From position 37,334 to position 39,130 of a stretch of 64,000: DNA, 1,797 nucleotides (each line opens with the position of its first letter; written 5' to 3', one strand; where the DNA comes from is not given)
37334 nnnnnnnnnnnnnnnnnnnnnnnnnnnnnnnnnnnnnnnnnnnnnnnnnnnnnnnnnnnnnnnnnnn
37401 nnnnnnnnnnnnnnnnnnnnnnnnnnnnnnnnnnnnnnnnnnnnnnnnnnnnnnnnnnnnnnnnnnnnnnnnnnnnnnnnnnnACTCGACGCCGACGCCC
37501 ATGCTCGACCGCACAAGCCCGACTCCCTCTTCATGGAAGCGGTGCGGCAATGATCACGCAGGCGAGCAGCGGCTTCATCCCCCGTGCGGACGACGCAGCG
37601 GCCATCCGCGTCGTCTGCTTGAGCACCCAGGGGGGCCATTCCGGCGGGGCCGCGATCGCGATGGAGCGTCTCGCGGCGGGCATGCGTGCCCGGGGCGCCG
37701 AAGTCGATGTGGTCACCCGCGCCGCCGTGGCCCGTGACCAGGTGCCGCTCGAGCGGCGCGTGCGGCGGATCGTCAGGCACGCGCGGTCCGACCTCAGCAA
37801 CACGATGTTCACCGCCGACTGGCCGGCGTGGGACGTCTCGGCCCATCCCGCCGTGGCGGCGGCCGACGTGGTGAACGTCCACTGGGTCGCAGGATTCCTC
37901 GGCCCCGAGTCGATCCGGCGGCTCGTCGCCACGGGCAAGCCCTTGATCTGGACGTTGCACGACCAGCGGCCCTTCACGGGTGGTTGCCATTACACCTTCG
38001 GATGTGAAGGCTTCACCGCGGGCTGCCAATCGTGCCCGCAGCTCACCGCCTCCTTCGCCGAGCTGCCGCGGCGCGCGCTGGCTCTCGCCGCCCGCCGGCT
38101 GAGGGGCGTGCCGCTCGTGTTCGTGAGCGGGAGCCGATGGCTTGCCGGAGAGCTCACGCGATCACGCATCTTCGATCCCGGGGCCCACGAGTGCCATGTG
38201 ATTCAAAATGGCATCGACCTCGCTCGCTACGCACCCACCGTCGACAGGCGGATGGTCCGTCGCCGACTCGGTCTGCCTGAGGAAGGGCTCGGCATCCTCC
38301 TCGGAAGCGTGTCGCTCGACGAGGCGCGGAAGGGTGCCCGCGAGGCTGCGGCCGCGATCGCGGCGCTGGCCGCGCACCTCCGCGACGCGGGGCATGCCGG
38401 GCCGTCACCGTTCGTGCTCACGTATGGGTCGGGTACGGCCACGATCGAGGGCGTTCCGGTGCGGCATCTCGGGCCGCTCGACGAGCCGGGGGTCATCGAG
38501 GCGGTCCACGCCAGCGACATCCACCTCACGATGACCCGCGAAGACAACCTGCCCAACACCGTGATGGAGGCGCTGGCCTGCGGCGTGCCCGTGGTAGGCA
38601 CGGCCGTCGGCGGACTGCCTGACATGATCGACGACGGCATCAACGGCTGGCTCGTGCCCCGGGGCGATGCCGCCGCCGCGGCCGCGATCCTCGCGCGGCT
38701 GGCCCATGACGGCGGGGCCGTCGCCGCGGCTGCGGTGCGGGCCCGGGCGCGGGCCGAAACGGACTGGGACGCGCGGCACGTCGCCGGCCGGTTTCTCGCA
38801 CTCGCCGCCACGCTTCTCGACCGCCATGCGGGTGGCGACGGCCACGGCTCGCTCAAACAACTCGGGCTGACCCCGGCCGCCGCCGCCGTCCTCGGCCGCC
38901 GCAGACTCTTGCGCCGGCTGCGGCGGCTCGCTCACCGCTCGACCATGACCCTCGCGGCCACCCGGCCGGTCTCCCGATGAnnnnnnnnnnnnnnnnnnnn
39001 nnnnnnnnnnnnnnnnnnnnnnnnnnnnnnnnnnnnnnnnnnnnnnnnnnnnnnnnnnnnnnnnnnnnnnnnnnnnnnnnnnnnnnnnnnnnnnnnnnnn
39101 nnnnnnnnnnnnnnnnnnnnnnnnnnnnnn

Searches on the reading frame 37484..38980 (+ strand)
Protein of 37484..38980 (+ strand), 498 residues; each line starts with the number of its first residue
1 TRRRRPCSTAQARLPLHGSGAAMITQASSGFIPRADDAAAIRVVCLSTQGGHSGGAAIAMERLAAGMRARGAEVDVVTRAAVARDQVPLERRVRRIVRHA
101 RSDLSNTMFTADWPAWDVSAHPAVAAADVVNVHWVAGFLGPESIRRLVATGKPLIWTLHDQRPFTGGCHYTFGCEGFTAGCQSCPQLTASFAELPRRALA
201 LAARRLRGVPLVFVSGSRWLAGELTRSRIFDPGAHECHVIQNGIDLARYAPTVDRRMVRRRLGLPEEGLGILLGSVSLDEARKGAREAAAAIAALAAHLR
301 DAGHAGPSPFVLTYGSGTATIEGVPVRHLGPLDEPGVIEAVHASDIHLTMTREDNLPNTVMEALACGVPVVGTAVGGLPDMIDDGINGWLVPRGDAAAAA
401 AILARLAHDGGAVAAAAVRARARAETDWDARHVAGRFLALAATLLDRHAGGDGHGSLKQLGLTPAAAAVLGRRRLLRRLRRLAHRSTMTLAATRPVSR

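Call 74: search_protein_families(library=pfam, proteins=[window:37484-38980:+], max_evalue=0.00001)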
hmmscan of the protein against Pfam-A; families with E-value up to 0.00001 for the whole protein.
window:37484-38980:+ (498 aa): 4 families
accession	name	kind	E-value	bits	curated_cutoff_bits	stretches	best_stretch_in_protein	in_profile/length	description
PF13692.12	Glyco_trans_1_4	-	1.2e-17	64.9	27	1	283-409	15-142/142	Glycosyl transferases group 1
PF00534.26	Glycos_transf_1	-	2.3e-14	53.8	26.4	1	326-412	75-161/172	Glycosyl transferases group 1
PF13439.12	Glyco_transf_4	-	3.7e-10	40.5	28.5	1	54-248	2-170/170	Glycosyltransferase Family 4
PF13524.12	Glyco_trans_1_2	-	5.1e-10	39.9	25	1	320-438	27-143/144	Glycosyl transferase-like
